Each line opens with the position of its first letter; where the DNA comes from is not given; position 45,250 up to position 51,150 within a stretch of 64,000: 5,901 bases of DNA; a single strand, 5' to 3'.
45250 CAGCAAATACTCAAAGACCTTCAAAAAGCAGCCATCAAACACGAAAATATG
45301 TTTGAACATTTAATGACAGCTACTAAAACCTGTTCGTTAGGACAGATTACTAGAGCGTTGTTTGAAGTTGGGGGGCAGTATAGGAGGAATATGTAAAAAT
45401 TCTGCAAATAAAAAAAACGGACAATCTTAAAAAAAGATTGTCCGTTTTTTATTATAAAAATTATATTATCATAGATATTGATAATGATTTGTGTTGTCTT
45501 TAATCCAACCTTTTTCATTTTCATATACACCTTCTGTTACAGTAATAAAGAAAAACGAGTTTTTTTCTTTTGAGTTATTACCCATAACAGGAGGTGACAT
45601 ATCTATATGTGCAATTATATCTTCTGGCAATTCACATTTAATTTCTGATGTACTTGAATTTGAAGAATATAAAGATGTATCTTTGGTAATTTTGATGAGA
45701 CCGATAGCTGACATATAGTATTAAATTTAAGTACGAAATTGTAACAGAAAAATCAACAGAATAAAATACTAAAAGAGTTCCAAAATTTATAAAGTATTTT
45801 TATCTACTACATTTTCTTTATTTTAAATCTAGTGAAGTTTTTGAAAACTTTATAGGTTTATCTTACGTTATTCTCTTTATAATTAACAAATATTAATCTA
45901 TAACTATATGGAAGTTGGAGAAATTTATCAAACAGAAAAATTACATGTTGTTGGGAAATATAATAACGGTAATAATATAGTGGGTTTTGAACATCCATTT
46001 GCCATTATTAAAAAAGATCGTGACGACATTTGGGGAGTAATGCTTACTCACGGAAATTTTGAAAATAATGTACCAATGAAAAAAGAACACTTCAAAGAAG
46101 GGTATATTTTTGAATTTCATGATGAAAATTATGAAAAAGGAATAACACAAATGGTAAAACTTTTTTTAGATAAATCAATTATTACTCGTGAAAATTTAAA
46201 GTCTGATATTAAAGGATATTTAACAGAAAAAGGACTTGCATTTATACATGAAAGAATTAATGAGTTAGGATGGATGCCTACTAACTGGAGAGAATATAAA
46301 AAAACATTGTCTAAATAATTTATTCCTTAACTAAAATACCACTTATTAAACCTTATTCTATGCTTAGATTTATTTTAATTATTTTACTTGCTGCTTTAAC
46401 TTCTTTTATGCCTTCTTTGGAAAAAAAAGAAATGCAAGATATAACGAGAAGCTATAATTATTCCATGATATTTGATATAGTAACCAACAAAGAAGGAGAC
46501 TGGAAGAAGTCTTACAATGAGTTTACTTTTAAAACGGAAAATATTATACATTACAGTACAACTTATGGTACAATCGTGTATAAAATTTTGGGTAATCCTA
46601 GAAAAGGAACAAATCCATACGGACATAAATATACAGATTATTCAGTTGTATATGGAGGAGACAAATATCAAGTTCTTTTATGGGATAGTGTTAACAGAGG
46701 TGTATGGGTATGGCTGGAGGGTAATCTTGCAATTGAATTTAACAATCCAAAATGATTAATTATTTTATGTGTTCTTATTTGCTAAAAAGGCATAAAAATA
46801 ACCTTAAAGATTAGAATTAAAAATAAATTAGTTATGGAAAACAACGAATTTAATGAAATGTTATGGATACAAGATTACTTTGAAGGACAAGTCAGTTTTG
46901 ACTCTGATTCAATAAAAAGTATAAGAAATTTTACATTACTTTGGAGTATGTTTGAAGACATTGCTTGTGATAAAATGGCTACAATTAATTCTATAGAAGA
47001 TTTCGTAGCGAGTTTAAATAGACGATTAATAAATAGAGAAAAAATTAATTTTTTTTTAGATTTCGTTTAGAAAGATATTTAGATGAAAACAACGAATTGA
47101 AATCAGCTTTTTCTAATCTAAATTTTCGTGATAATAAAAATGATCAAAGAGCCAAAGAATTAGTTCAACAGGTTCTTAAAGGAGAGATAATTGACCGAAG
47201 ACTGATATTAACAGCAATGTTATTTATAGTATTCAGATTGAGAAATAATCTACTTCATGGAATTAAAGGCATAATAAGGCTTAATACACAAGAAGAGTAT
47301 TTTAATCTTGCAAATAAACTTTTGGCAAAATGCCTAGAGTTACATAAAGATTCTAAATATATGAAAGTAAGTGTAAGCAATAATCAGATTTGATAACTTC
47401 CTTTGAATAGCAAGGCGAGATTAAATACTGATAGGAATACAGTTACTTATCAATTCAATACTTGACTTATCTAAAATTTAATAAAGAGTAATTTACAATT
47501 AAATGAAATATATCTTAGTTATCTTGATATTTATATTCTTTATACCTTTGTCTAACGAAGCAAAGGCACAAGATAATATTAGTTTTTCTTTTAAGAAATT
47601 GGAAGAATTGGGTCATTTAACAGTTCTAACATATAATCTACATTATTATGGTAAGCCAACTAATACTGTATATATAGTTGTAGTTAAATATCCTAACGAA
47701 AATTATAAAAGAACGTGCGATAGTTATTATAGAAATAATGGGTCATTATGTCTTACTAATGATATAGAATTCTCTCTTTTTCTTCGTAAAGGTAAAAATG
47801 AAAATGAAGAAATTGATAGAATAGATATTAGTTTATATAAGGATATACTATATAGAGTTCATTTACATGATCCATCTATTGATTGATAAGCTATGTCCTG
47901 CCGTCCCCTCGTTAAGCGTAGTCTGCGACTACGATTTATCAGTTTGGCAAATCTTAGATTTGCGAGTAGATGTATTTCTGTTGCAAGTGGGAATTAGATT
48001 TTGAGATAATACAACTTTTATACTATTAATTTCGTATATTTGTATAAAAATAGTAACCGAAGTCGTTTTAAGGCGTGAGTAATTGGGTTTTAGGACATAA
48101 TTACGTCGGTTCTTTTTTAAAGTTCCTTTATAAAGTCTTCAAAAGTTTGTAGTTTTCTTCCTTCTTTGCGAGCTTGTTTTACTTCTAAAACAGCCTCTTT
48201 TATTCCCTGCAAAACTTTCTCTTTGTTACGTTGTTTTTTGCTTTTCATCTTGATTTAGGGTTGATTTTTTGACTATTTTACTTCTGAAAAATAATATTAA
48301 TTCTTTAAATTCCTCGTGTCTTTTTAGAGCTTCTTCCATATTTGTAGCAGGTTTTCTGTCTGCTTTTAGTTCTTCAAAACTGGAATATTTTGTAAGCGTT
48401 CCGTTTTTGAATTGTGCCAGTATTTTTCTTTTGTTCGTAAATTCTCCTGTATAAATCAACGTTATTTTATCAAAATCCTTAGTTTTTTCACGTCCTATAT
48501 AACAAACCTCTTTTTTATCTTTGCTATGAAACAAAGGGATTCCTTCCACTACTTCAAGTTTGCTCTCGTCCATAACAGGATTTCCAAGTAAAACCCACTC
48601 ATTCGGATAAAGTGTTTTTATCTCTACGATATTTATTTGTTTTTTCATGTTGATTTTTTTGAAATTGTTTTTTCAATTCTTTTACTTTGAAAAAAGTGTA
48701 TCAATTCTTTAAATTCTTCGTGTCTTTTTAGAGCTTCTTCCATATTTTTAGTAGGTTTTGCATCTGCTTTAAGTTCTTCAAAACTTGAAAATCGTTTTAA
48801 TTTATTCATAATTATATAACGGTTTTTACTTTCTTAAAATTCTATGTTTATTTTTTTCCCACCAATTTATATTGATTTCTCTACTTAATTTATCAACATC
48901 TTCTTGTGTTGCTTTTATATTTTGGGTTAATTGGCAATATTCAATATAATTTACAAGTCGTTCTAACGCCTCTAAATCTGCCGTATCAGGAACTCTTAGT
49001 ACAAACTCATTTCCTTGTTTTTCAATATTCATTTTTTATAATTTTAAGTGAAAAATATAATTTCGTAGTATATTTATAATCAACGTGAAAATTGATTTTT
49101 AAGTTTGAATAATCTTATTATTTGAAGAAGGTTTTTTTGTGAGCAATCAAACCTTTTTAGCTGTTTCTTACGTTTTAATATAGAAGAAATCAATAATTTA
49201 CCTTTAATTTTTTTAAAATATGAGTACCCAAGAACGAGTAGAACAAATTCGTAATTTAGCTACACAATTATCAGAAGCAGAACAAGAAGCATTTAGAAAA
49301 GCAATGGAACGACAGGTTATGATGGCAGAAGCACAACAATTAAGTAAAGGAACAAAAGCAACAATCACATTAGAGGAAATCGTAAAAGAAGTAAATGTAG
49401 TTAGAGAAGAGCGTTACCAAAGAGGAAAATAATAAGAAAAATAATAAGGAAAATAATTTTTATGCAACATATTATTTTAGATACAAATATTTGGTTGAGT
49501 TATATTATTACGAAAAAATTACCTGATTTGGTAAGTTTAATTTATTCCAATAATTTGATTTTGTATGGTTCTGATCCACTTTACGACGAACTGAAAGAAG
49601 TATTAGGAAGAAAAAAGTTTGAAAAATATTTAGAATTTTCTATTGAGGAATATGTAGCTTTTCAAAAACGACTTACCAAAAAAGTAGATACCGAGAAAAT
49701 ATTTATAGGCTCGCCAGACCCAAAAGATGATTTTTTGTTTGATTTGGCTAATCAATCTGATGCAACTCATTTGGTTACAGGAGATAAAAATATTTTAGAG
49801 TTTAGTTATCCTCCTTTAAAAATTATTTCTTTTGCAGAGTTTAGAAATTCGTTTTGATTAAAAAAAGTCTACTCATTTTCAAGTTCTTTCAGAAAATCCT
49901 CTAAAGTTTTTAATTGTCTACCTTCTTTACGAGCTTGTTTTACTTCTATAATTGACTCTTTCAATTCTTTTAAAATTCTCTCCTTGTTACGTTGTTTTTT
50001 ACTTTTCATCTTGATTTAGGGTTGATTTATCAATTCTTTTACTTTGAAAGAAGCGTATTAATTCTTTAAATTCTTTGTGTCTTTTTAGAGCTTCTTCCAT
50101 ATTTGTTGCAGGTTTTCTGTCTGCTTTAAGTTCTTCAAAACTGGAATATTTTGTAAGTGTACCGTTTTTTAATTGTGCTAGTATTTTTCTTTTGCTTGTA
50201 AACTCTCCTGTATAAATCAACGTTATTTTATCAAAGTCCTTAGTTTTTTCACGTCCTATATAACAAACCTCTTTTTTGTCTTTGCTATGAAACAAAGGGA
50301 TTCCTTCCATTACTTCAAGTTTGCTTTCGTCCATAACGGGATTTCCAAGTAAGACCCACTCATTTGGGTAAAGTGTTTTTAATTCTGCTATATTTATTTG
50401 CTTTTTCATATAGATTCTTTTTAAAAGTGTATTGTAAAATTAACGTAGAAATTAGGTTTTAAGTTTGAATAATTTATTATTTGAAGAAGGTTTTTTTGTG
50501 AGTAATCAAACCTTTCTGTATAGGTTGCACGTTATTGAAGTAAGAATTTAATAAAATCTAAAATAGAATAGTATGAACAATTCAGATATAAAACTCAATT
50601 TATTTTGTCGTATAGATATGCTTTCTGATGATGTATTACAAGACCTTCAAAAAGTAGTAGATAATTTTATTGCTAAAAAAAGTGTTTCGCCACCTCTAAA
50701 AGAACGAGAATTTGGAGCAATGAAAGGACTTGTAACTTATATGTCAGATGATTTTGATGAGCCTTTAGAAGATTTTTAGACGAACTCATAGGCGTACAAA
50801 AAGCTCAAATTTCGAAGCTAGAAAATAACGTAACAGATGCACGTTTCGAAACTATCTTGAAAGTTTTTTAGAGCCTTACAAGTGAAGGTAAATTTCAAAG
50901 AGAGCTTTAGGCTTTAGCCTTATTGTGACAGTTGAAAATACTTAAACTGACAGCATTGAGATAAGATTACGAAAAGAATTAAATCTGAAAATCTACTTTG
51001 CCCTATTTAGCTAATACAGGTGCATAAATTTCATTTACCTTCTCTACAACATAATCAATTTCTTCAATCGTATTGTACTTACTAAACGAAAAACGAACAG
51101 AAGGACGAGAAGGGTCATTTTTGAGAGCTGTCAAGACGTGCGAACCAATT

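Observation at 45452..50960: AT-rich toxin-antitoxin islet of small genes between icmF and the cysteine desulfurase gene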

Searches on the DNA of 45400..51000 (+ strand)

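Call 69: search_dna_similar(query=window:45400-51000:+, collection=plasmids, mode=distant, max_rows=10)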
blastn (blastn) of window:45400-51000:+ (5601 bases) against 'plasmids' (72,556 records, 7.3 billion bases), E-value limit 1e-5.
Records with a match: 1; places in all: 2; records where one place covers at least 80% of the query: 0.
Best place of each record, by identity: 90-95% 1.
By first word of the organism name: Bernardetia 1.
By predicted mobility (MOB-suite, as given by PLSDB): non-mobilizable 1.
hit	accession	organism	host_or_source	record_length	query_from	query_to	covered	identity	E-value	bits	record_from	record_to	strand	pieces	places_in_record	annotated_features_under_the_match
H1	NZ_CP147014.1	Bernardetia sp. MNP-M8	grean alga,grean algae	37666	2512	2582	1%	93.1%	2e-17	101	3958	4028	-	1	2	none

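Call 70: search_dna_similar(query=window:45400-51000:+, collection=phages, mode=distant, max_rows=10)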
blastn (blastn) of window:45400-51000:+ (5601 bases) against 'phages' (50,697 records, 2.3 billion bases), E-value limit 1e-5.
No match.

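Call 71: get_annotated_region(hit=H1, flank=4000)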
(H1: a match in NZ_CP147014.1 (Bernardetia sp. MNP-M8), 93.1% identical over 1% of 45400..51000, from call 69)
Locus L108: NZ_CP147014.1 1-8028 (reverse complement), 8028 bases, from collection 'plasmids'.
description: Bernardetia sp. MNP-M8 plasmid plasm2, complete sequence
organism: Bernardetia sp. MNP-M8 (NCBI taxid 3127470)
taxonomy: Bacteria; Bacteroidota; Cytophagia; Cytophagales; Bernardetiaceae; Bernardetia; Bernardetia sp. MNP-M8
host: -; source: grean alga,grean algae; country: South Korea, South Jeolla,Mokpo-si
typing (MOB-suite, as given by PLSDB): non-mobilizable
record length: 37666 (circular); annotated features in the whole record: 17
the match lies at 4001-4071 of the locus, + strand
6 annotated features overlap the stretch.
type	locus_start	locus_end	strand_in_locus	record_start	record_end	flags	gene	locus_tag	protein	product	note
CDS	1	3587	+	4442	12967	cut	-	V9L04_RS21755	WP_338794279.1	RHS repeat-associated core domain-containing protein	-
CDS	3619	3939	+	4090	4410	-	-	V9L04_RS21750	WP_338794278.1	hypothetical protein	-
CDS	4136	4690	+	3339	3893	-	-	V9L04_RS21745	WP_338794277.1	transposase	GO:0006313 - DNA transposition [Evidence IEA]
CDS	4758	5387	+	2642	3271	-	-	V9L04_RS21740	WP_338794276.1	hypothetical protein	-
CDS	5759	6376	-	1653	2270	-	-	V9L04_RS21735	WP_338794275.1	hypothetical protein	-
CDS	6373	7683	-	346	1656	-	-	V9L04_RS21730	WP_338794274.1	RHS repeat-associated core domain-containing protein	-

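Call 78: search_dna_similar(query=window:47890-48010:+, collection=plasmids, mode=distant, max_evalue=0.01, max_rows=20)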
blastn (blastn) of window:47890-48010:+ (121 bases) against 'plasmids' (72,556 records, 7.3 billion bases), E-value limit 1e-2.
Records with a match: 3; places in all: 4; records where one place covers at least 80% of the query: 0.
Best place of each record, by identity: 90-95% 2; 80-90% 1.
By first word of the organism name: Bernardetia 3.
By predicted mobility (MOB-suite, as given by PLSDB): non-mobilizable 3.
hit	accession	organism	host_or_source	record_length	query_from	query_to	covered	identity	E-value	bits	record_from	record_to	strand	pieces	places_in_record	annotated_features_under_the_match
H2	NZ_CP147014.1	Bernardetia sp. MNP-M8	grean alga,grean algae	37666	22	92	59%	93.1%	4e-19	101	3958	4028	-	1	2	none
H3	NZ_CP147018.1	Bernardetia sp. Wsw4-3y2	Red alga,Red algae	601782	22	60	32%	92.3%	4e-6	58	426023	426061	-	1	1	aminodeoxychorismate/anthranilate synthase component II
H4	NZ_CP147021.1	Bernardetia sp. ABR2-2B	grean alga,grean algae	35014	27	69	36%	83.7%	7e-3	47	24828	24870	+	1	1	none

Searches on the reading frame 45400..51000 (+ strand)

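Call 73: search_protein_families(library=ncbifam, max_evalue=0.01, proteins=[L108:4136-4690:+, L108:3619-3939:+, L108:4758-5387:+])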
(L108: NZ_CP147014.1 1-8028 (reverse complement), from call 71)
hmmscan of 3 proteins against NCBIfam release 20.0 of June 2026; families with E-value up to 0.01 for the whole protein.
L108:4136-4690:+ (184 aa): 2 families
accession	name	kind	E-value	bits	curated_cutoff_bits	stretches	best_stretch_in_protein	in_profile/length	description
NF047646.1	REP_Tyr_transpos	equivalog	4.2e-30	104.6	80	1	8-167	5-146/146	REP-associated tyrosine transposase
NF033573.1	transpos_IS200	equivalog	3.3e-06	27.3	55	1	33-105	30-103/126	IS200/IS605 family transposase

L108:3619-3939:+ (106 aa): 0 families

L108:4758-5387:+ (209 aa): 0 families

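Call 74: search_protein_families(library=pfam, max_evalue=0.01, proteins=[L108:4136-4690:+, L108:3619-3939:+, L108:4758-5387:+])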
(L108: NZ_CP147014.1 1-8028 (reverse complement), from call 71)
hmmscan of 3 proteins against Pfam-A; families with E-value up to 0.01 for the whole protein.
L108:4136-4690:+ (184 aa): 1 family
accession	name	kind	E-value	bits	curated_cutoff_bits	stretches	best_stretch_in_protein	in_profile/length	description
PF01797.21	Y1_Tnp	-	1.6e-08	35.1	23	1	32-97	23-88/121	Transposase IS200 like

L108:3619-3939:+ (106 aa): 1 family
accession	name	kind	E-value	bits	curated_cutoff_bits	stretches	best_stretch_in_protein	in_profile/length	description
PF15567.11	Imm35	-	7.5e-05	23.2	27.5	1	6-70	2-68/85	Immunity protein 35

L108:4758-5387:+ (209 aa): 1 family
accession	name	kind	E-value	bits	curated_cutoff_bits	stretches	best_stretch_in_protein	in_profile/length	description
PF03349.22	Toluene_X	-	0.0057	15.6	29.7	1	72-102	139-169/421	Outer membrane protein transport protein (OMPP1/FadL/TodX)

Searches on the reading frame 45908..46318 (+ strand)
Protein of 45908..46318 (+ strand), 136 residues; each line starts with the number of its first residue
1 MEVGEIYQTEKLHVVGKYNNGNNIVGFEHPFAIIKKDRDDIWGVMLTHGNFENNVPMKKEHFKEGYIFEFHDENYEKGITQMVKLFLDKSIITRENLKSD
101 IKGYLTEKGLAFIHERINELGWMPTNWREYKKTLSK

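Call 5: search_protein_families(library=pfam, max_evalue=0.1, proteins=[window:45908-46318:+])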
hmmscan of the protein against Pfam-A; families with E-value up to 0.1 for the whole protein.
window:45908-46318:+ (136 aa): 3 families
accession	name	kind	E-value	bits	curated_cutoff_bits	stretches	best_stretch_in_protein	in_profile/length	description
PF10543.14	ORF6N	-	0.00058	20.5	27.8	1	47-111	24-81/86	ORF6N domain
PF21690.3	MJ1010-like_2nd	-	0.016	15.9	27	1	76-115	32-71/91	Uncharacterized ATP-binding protein MJ1010-like, C-terminal domain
PF03339.19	Pox_L3_FP4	-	0.078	12.4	25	1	12-75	234-298/316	Poxvirus L3/FP4 protein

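Call 10: search_protein_families(library=padloc, max_evalue=0.1, proteins=[window:45908-46318:+])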
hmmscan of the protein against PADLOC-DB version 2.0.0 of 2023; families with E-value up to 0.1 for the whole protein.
window:45908-46318:+ (136 aa): 0 families

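Call 18: search_protein_families(library=ncbifam, max_evalue=0.1, proteins=[window:45908-46318:+])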
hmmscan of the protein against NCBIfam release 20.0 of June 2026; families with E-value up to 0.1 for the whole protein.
window:45908-46318:+ (136 aa): 1 family
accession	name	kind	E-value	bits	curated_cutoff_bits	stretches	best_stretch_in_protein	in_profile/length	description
NF001819.0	PRK00556.1-3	equivalog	0.031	13.7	273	1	67-117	11-64/197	septum site-determining protein MinC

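Call 19: search_protein_families(library=phrogs, max_evalue=0.01, proteins=[window:45908-46318:+])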
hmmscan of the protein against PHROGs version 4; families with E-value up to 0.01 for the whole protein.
window:45908-46318:+ (136 aa): 0 families

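Call 41: find_homologous_proteins(query=window:45908-46318:+, max_evalue=0.001)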
Query window:45908-46318:+ (136 aa): 1 proteins with E <= 0.001 among 3 candidates.
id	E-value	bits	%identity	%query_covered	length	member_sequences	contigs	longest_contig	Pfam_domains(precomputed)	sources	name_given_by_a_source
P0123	4.0e-84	297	96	100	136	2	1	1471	-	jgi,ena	-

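Call 89: search_protein_families(library=padloc, max_evalue=0.01, proteins=[L109:7091-7471:-])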
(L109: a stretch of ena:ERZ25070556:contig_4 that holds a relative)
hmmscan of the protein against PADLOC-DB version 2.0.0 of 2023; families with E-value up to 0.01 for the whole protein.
L109:7091-7471:- (126 aa): 1 family
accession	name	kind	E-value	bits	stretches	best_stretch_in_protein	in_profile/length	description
PDLC03513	REase_II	-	0.0084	13.6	1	56-123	245-310/426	Type II restriction enzyme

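Call 92: find_encoding_contigs(protein=P0123, flank=3000, max_places=4)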
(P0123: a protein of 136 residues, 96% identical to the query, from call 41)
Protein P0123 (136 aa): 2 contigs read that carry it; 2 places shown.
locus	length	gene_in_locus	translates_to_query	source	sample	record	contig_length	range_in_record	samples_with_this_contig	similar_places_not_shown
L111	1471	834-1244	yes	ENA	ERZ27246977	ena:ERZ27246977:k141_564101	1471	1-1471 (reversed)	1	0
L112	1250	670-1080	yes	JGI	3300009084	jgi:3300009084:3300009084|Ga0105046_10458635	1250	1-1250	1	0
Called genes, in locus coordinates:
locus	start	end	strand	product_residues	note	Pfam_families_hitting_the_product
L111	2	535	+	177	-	?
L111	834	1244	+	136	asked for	-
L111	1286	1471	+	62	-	?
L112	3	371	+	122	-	PF28130:DUF8371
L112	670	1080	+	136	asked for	-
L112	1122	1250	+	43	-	?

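Call 94: search_solved_structures(query=window:45908-46318:+, max_evalue=5)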
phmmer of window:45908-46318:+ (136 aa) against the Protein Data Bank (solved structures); distinct sequences matched with E-value up to 5: 2.
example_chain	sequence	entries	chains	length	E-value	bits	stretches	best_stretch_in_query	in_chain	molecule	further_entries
2xci_A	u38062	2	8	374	0.34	14.1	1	40-112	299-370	3-DEOXY-D-MANNO-2-OCTULOSONIC ACID TRANSFERASE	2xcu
7a01_T2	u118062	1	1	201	0.92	12.7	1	30-106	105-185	60S ribosomal protein L6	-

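Call 100: search_protein_families(library=pfam, max_evalue=0.1, proteins=[L109:6569-6781:-, L109:4910-5116:+, L110:2657-3214:+])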
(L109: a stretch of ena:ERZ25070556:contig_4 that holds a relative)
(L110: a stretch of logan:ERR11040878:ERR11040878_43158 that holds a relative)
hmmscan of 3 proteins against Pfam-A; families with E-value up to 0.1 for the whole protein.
L109:6569-6781:- (70 aa): 0 families

L109:4910-5116:+ (68 aa): 0 families

L110:2657-3214:+ (185 aa): 0 families
